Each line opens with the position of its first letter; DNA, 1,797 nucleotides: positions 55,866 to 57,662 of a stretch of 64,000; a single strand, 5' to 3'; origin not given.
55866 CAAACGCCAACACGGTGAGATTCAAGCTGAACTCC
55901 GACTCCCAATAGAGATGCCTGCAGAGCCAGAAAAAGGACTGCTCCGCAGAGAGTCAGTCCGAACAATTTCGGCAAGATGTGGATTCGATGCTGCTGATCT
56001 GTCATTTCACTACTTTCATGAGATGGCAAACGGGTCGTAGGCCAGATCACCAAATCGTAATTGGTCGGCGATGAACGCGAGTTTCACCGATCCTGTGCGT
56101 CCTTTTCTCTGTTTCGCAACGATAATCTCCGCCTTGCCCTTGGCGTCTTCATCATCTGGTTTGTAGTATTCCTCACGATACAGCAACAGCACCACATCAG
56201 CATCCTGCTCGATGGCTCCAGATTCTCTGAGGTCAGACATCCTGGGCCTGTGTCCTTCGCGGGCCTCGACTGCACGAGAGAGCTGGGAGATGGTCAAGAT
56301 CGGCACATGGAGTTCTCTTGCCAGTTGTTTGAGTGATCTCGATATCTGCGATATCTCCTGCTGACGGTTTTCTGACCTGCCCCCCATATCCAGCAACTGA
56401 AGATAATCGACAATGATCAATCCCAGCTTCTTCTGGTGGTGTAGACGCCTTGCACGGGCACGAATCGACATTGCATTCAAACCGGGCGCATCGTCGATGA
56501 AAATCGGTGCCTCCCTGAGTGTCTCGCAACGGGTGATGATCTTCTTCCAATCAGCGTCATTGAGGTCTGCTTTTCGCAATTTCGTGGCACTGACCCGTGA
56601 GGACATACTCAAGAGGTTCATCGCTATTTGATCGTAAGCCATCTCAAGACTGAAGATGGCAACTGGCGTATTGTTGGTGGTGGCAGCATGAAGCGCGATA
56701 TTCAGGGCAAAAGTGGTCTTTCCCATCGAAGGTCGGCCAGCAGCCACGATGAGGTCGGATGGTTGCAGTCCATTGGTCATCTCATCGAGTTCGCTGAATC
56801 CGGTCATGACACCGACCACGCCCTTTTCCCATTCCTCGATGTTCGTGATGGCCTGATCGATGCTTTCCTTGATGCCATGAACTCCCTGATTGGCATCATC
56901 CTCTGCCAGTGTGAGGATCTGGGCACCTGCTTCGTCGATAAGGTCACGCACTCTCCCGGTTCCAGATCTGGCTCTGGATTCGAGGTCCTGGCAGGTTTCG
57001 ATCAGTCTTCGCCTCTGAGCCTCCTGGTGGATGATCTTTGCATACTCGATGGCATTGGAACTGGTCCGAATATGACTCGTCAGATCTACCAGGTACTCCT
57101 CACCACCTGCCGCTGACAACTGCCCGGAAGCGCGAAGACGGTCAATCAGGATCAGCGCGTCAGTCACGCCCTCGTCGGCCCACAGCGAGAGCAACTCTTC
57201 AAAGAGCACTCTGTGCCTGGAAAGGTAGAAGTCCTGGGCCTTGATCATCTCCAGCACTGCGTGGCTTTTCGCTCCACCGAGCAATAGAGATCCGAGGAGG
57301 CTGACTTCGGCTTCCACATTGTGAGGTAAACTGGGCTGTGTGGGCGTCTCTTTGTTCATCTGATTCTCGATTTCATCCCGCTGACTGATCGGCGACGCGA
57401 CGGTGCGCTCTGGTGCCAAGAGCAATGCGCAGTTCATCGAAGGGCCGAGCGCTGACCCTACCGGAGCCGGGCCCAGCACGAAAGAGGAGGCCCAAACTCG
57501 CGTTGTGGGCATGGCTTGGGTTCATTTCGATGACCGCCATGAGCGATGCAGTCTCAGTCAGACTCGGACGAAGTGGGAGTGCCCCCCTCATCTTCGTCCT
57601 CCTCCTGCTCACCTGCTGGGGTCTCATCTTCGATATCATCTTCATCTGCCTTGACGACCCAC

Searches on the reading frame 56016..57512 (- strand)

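Call 78: search_protein_families(library=pfam, proteins=[window:56016-57512:-], max_evalue=0.001)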
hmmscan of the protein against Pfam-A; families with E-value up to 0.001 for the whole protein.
window:56016-57512:- (498 aa): 4 families
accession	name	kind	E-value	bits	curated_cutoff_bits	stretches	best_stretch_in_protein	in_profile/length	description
PF03796.21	DnaB_C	-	4.7e-106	354.3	27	1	234-488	1-254/255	DnaB-like helicase C terminal domain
PF00772.26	DnaB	-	8.8e-24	84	23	1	62-162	2-102/103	DnaB-like helicase N terminal domain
PF13481.12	AAA_25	-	2.7e-13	50.4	27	1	241-411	21-190/195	AAA domain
PF06745.19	ATPase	-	5e-06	26.5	26.6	1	235-310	1-77/231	KaiC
